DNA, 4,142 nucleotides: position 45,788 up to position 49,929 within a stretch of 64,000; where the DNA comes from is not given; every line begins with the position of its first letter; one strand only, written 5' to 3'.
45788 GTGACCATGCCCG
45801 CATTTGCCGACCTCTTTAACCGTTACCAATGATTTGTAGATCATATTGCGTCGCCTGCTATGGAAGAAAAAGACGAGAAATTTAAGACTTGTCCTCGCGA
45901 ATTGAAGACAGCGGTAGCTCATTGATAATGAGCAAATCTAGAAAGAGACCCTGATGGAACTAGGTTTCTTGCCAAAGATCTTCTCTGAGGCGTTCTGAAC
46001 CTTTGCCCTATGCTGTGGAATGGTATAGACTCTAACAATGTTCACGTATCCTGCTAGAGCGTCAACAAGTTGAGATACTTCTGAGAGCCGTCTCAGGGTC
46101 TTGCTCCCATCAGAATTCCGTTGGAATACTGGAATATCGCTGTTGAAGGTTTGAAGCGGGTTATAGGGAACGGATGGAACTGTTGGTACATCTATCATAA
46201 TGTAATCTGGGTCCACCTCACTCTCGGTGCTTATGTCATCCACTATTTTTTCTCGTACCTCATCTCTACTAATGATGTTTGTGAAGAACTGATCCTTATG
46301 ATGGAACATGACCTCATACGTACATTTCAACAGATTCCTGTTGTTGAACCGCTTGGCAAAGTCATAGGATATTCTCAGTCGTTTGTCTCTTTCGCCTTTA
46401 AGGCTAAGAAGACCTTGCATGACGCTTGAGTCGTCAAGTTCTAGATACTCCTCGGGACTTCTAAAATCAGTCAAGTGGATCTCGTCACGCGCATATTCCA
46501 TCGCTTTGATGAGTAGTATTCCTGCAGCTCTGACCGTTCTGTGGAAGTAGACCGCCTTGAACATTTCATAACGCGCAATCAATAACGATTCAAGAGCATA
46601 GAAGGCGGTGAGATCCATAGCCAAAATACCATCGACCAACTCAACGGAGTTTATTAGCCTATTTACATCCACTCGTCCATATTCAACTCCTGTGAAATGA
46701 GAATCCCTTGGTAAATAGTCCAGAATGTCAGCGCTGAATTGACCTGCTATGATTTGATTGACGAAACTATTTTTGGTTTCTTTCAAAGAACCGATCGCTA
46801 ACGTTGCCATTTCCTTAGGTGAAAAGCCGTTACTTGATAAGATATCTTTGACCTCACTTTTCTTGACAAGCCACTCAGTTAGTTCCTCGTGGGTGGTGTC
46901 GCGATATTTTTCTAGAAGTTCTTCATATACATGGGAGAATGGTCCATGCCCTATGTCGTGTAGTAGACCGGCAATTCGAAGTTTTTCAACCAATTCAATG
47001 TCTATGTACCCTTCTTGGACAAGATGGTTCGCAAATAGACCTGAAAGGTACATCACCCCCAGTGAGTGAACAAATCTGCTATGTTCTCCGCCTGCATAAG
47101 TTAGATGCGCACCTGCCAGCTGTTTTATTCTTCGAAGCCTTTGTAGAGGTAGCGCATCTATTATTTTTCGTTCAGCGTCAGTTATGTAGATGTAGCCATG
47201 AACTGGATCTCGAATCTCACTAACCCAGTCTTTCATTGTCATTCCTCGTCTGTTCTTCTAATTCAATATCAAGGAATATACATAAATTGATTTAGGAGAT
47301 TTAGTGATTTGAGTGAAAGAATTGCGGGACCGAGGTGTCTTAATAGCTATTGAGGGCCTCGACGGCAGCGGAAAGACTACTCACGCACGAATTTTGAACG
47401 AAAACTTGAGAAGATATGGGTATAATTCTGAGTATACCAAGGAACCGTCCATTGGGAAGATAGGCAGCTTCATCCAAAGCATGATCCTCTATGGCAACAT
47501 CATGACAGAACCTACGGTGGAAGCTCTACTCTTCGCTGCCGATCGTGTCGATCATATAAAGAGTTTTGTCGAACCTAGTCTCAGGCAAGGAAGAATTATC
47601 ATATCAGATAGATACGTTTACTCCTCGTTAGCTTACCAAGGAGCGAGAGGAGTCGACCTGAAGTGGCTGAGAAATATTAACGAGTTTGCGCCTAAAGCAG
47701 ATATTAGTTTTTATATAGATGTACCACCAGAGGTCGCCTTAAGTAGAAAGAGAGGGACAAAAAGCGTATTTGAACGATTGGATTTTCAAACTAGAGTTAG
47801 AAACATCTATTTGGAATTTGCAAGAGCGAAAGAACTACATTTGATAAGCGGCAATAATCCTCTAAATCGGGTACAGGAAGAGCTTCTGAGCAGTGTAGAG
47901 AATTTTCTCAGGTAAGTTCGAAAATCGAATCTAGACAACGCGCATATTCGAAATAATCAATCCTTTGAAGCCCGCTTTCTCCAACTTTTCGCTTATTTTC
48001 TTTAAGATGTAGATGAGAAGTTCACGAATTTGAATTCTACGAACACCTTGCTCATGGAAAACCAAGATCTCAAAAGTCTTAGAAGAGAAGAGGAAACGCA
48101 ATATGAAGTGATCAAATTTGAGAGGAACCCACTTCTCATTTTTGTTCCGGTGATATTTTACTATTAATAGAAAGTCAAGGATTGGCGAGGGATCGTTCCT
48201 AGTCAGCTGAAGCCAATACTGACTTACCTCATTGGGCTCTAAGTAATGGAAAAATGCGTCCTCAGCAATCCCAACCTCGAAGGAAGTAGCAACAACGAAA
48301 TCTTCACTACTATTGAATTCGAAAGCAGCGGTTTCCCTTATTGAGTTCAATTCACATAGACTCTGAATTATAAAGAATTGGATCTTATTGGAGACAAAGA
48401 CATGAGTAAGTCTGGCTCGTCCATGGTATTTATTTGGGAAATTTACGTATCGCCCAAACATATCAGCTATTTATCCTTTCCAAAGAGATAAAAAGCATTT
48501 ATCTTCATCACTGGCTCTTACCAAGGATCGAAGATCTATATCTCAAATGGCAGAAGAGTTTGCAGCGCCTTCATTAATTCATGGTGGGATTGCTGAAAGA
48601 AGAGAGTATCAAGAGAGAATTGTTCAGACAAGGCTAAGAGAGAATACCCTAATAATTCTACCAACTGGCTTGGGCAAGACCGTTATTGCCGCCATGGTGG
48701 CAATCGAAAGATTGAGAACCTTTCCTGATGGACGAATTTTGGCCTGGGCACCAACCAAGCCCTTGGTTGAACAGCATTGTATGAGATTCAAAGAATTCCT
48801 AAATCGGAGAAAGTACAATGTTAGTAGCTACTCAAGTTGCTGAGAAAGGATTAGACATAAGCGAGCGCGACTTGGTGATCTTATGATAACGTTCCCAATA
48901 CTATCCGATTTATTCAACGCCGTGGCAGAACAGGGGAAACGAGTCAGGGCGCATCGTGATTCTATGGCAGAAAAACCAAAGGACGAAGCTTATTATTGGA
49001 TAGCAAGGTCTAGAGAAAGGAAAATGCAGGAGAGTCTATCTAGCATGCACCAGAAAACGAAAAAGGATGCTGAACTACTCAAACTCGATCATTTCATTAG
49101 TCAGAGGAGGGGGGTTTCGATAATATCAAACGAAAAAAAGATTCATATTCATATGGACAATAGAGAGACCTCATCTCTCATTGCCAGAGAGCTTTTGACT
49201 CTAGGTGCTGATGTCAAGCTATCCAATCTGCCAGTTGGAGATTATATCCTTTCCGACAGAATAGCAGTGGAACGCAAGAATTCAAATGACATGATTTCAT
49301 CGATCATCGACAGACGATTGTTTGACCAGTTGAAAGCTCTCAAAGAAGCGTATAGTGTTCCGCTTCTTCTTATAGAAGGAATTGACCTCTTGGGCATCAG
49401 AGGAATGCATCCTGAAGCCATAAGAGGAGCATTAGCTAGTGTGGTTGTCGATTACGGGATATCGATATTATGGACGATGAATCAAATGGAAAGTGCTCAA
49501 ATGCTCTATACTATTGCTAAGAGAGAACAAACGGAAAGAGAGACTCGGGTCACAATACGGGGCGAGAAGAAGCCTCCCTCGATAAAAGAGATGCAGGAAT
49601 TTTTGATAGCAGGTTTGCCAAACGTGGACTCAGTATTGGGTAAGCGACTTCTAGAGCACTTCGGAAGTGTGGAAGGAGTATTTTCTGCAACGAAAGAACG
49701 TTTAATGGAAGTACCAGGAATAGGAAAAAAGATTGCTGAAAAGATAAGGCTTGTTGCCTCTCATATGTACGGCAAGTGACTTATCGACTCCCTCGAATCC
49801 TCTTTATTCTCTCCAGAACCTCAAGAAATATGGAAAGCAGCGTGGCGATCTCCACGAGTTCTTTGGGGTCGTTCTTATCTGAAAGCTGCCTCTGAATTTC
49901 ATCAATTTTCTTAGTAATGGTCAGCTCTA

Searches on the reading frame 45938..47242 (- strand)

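Call 30: search_protein_families(library=pfam, max_evalue=0.00001, proteins=[window:45938-47242:-])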
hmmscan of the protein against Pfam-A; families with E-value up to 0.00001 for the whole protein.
window:45938-47242:- (434 aa): 2 families
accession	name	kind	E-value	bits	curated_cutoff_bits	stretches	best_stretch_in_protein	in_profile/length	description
PF19276.4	HD_assoc_2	-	1.9e-27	96.6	23.1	1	191-424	1-212/222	HD associated region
PF01966.28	HD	-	7.6e-11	42.8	22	1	56-135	1-75/116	HD domain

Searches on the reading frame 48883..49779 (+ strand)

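Call 31: search_protein_families(library=pfam, max_evalue=0.00001, proteins=[window:48883-49779:+])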
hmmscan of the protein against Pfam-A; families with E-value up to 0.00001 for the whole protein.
window:48883-49779:+ (298 aa): 4 families
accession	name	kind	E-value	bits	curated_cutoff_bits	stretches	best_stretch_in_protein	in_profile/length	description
PF02732.21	ERCC4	-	3e-32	111.9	24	1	91-210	1-139/140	ERCC4 domain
PF14520.12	HHH_5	-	8.3e-11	42.6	27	1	244-290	6-53/57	Helix-hairpin-helix domain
PF12826.13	HHH_2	-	9.3e-09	35.8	27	1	244-289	7-52/64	Helix-hairpin-helix motif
PF00633.29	HHH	-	1.3e-06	28.4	24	1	262-289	1-28/30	Helix-hairpin-helix motif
